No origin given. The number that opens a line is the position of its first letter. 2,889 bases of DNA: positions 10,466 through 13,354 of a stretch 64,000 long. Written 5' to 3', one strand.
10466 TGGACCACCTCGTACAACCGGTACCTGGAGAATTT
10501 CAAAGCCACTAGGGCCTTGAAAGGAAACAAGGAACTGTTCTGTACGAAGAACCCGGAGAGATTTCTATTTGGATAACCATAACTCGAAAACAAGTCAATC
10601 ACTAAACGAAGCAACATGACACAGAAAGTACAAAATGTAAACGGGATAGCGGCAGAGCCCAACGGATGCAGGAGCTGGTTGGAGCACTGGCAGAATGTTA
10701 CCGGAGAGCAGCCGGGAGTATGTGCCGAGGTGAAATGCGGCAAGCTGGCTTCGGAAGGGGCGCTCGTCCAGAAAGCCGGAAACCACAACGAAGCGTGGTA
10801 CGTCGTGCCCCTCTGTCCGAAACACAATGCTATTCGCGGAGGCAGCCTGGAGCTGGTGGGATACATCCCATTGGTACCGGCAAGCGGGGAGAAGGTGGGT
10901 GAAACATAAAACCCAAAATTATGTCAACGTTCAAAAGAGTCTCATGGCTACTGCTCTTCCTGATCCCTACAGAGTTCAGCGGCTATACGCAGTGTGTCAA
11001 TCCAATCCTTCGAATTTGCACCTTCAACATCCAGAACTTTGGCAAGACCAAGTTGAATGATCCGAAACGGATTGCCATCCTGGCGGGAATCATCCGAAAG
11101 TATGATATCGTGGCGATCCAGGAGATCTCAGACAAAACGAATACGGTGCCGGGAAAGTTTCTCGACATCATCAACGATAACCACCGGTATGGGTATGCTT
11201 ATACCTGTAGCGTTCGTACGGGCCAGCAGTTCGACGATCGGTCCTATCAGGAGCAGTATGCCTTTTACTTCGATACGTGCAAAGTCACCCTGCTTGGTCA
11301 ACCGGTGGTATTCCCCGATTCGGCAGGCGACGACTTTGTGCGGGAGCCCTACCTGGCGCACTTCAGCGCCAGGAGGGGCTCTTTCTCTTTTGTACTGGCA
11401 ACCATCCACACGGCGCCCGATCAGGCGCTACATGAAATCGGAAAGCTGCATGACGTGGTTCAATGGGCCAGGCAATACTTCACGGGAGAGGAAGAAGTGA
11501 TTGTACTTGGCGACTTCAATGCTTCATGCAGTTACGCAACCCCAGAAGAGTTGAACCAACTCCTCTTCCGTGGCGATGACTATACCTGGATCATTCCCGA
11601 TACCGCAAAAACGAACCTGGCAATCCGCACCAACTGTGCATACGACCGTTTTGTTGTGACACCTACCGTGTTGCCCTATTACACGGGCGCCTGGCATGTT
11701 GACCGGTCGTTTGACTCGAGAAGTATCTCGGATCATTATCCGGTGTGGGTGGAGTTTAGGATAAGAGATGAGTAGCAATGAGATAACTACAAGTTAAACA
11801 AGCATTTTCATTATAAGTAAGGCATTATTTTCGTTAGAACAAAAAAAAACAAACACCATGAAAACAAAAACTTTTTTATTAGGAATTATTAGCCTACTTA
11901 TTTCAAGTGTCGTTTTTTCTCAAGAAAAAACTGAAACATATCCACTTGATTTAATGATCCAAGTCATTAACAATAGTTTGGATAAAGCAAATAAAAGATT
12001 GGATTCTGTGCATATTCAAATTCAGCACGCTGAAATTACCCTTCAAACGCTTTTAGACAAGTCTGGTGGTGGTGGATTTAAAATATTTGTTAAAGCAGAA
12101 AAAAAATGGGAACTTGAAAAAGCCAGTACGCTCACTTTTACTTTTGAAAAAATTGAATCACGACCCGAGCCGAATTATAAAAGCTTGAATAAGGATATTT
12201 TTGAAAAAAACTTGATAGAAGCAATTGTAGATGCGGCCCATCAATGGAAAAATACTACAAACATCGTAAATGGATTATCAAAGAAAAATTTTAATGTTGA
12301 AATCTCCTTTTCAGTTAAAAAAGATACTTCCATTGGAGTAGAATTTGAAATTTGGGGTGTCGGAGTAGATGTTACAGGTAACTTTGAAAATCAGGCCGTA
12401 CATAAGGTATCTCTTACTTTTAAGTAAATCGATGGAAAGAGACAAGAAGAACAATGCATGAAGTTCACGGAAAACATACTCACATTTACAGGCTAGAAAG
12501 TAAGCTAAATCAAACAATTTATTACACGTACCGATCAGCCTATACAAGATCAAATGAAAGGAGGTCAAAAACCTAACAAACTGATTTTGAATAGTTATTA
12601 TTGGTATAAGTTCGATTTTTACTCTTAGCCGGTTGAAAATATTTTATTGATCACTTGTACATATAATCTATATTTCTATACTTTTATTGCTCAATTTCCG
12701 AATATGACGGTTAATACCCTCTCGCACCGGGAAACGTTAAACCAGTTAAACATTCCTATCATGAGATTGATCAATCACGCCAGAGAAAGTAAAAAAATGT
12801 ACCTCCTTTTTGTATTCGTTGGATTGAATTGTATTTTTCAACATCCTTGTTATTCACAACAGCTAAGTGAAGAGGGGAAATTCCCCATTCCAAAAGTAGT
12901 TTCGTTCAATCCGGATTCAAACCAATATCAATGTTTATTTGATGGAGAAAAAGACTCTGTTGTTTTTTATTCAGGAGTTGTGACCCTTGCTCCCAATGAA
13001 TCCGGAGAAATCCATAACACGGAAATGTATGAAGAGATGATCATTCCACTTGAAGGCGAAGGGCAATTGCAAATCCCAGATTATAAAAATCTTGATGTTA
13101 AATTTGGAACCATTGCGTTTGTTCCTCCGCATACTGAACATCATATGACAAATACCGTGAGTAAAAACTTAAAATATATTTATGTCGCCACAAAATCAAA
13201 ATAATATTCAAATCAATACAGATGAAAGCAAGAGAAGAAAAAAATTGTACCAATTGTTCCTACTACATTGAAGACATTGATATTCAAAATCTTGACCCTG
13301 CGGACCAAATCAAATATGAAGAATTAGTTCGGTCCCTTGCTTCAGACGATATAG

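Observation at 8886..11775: Tight four-gene operon: Zn-ribbon-like protein, 450-aa amidohydrolase-fold protein, Cys-rich 97-aa protein, exported DNase I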

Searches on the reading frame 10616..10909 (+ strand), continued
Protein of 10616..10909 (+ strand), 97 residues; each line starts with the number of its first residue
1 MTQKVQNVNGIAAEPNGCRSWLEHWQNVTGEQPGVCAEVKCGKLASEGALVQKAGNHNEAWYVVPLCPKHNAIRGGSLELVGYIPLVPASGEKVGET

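Call 76: list_cluster_members(proteins=[P0126, P0131, P0132, P0134, P0135, P0139, P0141, P0144, P0151, P0138])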
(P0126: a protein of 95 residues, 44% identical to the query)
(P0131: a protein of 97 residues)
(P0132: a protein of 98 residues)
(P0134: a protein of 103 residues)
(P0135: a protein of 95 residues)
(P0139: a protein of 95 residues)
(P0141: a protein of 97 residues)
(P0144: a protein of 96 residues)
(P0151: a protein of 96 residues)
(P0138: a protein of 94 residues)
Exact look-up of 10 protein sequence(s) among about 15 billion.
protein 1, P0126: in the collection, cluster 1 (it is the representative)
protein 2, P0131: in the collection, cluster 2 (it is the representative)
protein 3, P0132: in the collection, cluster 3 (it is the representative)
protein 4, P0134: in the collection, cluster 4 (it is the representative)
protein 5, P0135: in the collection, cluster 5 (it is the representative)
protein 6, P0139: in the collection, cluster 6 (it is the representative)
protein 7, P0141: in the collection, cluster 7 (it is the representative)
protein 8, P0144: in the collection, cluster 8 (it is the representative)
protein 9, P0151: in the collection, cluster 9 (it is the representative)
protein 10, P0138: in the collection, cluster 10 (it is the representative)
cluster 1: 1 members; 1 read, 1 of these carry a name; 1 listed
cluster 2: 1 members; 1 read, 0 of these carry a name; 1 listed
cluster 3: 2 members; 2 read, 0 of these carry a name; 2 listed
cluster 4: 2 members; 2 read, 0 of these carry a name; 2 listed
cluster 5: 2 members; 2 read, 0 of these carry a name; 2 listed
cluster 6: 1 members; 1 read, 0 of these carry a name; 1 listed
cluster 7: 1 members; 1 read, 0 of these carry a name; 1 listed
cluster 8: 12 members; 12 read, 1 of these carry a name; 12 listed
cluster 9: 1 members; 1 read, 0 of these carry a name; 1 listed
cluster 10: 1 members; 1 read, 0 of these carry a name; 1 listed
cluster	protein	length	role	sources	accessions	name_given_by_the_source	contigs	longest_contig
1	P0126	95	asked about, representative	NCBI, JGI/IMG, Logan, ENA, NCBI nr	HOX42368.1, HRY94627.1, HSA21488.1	MAG TPA: hypothetical protein PK668_02160 [Myxococcota bacterium] | hypothetical protein [Myxococcota bacterium]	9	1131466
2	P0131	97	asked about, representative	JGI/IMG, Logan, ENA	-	-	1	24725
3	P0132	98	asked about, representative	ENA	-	-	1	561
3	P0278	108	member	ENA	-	-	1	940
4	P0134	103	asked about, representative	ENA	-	-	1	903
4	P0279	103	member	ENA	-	-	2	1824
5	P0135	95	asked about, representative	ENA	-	-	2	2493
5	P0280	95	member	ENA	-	-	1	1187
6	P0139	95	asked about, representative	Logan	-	-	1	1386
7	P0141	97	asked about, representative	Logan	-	-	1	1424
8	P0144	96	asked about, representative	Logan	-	-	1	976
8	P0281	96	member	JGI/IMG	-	hypothetical protein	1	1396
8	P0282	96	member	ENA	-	-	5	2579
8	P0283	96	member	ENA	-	-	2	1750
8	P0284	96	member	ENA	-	-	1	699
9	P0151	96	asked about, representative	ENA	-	-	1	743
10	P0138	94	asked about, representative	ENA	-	-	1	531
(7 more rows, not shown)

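Call 77: search_dna_similar(query=P0144, collection=phages, mode=protein, max_evalue=0.001, max_rows=15)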
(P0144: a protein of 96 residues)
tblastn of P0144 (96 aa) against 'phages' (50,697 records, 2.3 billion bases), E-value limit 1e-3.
Records with a match: 1; places in all: 1; records where one place covers at least 80% of the query: 1.
Best place of each record, by identity: <60% 1.
By first word of the organism name: Bacteriophage 1.
By host as written in the record: - 1.
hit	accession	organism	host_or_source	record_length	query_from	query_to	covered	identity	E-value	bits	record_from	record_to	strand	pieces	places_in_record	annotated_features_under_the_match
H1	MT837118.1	Bacteriophage sp.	human fecal samples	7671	4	95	96%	34.8%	7e-6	48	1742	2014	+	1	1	record has no annotation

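Call 78: search_dna_similar(query=P0144, collection=plasmids, mode=protein, max_evalue=0.001, max_rows=15)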
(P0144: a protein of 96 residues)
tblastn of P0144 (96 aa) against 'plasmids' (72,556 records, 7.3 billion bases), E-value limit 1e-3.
Records with a match: 1; places in all: 1; records where one place covers at least 80% of the query: 1.
Best place of each record, by identity: <60% 1.
By first word of the organism name: Brevibacillus 1.
By predicted mobility (MOB-suite, as given by PLSDB): non-mobilizable 1.
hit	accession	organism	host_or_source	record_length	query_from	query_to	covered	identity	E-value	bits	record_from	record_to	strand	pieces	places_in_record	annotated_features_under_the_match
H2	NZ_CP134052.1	Brevibacillus brevis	cell culture,cell culture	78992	4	95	96%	43.5%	4e-13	70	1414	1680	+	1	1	hypothetical protein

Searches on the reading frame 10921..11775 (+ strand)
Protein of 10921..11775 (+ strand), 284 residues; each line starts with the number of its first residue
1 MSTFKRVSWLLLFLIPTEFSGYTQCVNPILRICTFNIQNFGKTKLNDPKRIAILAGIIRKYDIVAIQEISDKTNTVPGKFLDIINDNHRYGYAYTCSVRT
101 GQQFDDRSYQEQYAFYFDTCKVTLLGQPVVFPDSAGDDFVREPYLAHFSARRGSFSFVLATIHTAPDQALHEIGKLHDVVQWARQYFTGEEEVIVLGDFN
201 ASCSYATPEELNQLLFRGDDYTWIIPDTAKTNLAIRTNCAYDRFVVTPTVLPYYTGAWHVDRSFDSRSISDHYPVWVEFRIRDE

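Call 3: search_protein_families(library=pfam, proteins=[window:10921-11775:+], max_evalue=1)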
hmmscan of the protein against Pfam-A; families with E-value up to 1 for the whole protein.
window:10921-11775:+ (284 aa): 1 family
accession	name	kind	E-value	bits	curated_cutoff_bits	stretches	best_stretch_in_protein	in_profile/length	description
PF03372.29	Exo_endo_phos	-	9.6e-16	58.6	24.5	1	33-272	1-225/225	Endonuclease/Exonuclease/phosphatase family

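Call 4: search_protein_families(library=padloc, proteins=[window:10921-11775:+], max_evalue=1)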
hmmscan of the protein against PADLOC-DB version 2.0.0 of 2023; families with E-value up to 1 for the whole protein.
window:10921-11775:+ (284 aa): 0 families

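Call 5: search_protein_families(library=ncbifam, proteins=[window:10921-11775:+], max_evalue=1)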
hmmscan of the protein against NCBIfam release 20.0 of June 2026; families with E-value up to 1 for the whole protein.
window:10921-11775:+ (284 aa): 4 families
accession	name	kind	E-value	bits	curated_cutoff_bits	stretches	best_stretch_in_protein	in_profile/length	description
NF045851.1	mem_nucl_MnuA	subfamily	3.3e-11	43.7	185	1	32-163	1-148/317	MnuA family membrane nuclease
NF033681.1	ExeM_NucH_DNase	subfamily_domain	0.0013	17.7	300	0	62-163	288-390/546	ExeM/NucH family extracellular endonuclease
TIGR00633.1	xth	equivalog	0.013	15.1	99.05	0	242-279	221-254/255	exodeoxyribonuclease III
NF008733.0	PRK11756.1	equivalog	0.12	11.5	280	0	269-280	257-268/269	exodeoxyribonuclease III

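Call 11: search_solved_structures(query=window:10921-11775:+, max_evalue=0.01)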
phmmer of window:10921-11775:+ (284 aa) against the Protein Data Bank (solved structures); distinct sequences matched with E-value up to 0.01: 8.
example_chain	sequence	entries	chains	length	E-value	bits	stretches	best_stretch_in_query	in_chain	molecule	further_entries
9fju_E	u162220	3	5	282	6.3e-40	140.4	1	29-277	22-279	Deoxyribonuclease-1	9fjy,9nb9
1atn_D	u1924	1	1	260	1.8e-39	139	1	30-277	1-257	DEOXYRIBONUCLEASE I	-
1dnk_A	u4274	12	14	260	1.9e-39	138.9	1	30-277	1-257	PROTEIN (DEOXYRIBONUCLEASE I (DNASE I) (E.C.3.1.21.1)) | Deoxyribonuclease-1 | DEOXYRIBONUCLEASE I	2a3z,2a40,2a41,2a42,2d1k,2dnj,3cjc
4awn_A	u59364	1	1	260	1.2e-36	129.7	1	30-277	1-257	DEOXYRIBONUCLEASE-1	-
7kiu_A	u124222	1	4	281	5.8e-35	124.1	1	21-280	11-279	Deoxyribonuclease gamma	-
9yxy_A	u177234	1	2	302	7.5e-06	28.6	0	171-263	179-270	Endonuclease/exonuclease/phosphatase family domain-containing protein 1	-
9ysf_A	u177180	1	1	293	3.2e-05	26.5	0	171-263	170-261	Endonuclease/exonuclease/phosphatase family domain-containing protein 1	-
9yi2_A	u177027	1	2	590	6.1e-05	25.6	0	171-263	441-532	Endonuclease/exonuclease/phosphatase family domain-containing protein 1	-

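Call 55: search_protein_families(library=phrogs, proteins=[window:10921-11775:+], max_evalue=0.1)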
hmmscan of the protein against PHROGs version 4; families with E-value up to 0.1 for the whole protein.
window:10921-11775:+ (284 aa): 1 family
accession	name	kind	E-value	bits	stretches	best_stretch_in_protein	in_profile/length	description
phrog_26918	-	unknown function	0.0081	17.2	1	80-117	4-40/67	-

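Call 58: search_solved_structures(query=window:10921-11775:+, max_evalue=1e-30, show_alignments=2)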
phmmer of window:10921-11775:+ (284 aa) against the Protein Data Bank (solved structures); distinct sequences matched with E-value up to 1e-30: 5.
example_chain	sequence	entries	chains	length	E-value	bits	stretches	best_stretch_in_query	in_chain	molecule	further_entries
9fju_E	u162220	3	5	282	6.3e-40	140.4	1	29-277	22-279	Deoxyribonuclease-1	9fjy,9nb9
1atn_D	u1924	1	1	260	1.8e-39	139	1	30-277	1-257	DEOXYRIBONUCLEASE I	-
1dnk_A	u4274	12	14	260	1.9e-39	138.9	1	30-277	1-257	PROTEIN (DEOXYRIBONUCLEASE I (DNASE I) (E.C.3.1.21.1)) | Deoxyribonuclease-1 | DEOXYRIBONUCLEASE I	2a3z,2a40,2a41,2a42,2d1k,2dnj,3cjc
4awn_A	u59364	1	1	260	1.2e-36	129.7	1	30-277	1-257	DEOXYRIBONUCLEASE-1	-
7kiu_A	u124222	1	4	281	5.8e-35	124.1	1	21-280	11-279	Deoxyribonuclease gamma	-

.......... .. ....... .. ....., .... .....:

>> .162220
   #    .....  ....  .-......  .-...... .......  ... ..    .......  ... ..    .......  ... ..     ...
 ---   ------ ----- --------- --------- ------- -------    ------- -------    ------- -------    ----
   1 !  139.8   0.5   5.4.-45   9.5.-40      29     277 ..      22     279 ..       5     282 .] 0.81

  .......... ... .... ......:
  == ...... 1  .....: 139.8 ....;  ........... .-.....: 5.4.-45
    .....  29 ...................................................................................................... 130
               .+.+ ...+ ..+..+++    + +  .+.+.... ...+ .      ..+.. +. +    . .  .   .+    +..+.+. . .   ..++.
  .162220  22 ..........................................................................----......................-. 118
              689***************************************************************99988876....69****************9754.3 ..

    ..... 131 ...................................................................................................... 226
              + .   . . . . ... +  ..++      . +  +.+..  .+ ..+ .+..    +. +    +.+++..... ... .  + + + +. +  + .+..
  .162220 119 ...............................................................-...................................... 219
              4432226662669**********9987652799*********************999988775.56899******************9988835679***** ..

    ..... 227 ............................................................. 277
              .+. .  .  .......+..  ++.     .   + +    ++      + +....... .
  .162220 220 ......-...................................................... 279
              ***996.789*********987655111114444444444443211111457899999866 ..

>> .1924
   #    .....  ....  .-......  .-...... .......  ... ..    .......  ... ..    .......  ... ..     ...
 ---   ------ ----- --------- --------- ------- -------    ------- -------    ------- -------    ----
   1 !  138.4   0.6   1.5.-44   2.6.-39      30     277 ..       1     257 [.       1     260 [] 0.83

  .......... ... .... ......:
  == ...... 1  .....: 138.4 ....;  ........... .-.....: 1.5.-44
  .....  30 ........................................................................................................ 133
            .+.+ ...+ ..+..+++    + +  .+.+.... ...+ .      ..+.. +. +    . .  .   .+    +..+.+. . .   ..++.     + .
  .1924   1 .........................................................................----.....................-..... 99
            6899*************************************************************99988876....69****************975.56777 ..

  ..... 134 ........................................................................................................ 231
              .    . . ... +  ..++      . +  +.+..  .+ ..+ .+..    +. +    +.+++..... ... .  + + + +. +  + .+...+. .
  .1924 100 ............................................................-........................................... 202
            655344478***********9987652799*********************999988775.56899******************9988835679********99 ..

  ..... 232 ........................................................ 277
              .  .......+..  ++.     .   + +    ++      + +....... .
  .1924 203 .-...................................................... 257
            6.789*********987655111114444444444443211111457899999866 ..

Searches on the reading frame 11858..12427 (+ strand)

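Call 3: search_protein_families(library=pfam, proteins=[window:11858-12427:+], max_evalue=1)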
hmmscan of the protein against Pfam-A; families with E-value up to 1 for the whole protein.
window:11858-12427:+ (189 aa): 2 families
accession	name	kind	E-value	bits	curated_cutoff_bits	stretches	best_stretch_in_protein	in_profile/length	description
PF19631.4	Trypco2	-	2.4e-10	41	24.2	2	145-188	33-76/78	Trypsin-co-occurring domain 2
PF19926.4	DUF6389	-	0.0031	17.5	27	1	33-147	10-131/149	Family of unknown function (DUF6389)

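Call 55: search_protein_families(library=phrogs, proteins=[window:11858-12427:+], max_evalue=0.1)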
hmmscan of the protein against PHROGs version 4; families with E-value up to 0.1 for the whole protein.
window:11858-12427:+ (189 aa): 1 family
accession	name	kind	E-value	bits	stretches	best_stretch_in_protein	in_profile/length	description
phrog_24162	-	unknown function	0.036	15.4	1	30-100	33-100/106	-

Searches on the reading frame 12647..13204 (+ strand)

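Call 71: search_protein_families(library=pfam, proteins=[window:12647-13204:+], max_evalue=0.01)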
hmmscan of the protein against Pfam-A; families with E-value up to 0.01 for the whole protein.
window:12647-13204:+ (185 aa): 1 family
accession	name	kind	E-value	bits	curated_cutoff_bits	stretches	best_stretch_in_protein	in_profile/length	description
PF07883.17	Cupin_2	-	4.9e-10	39.4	27.2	1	111-180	2-69/70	Cupin domain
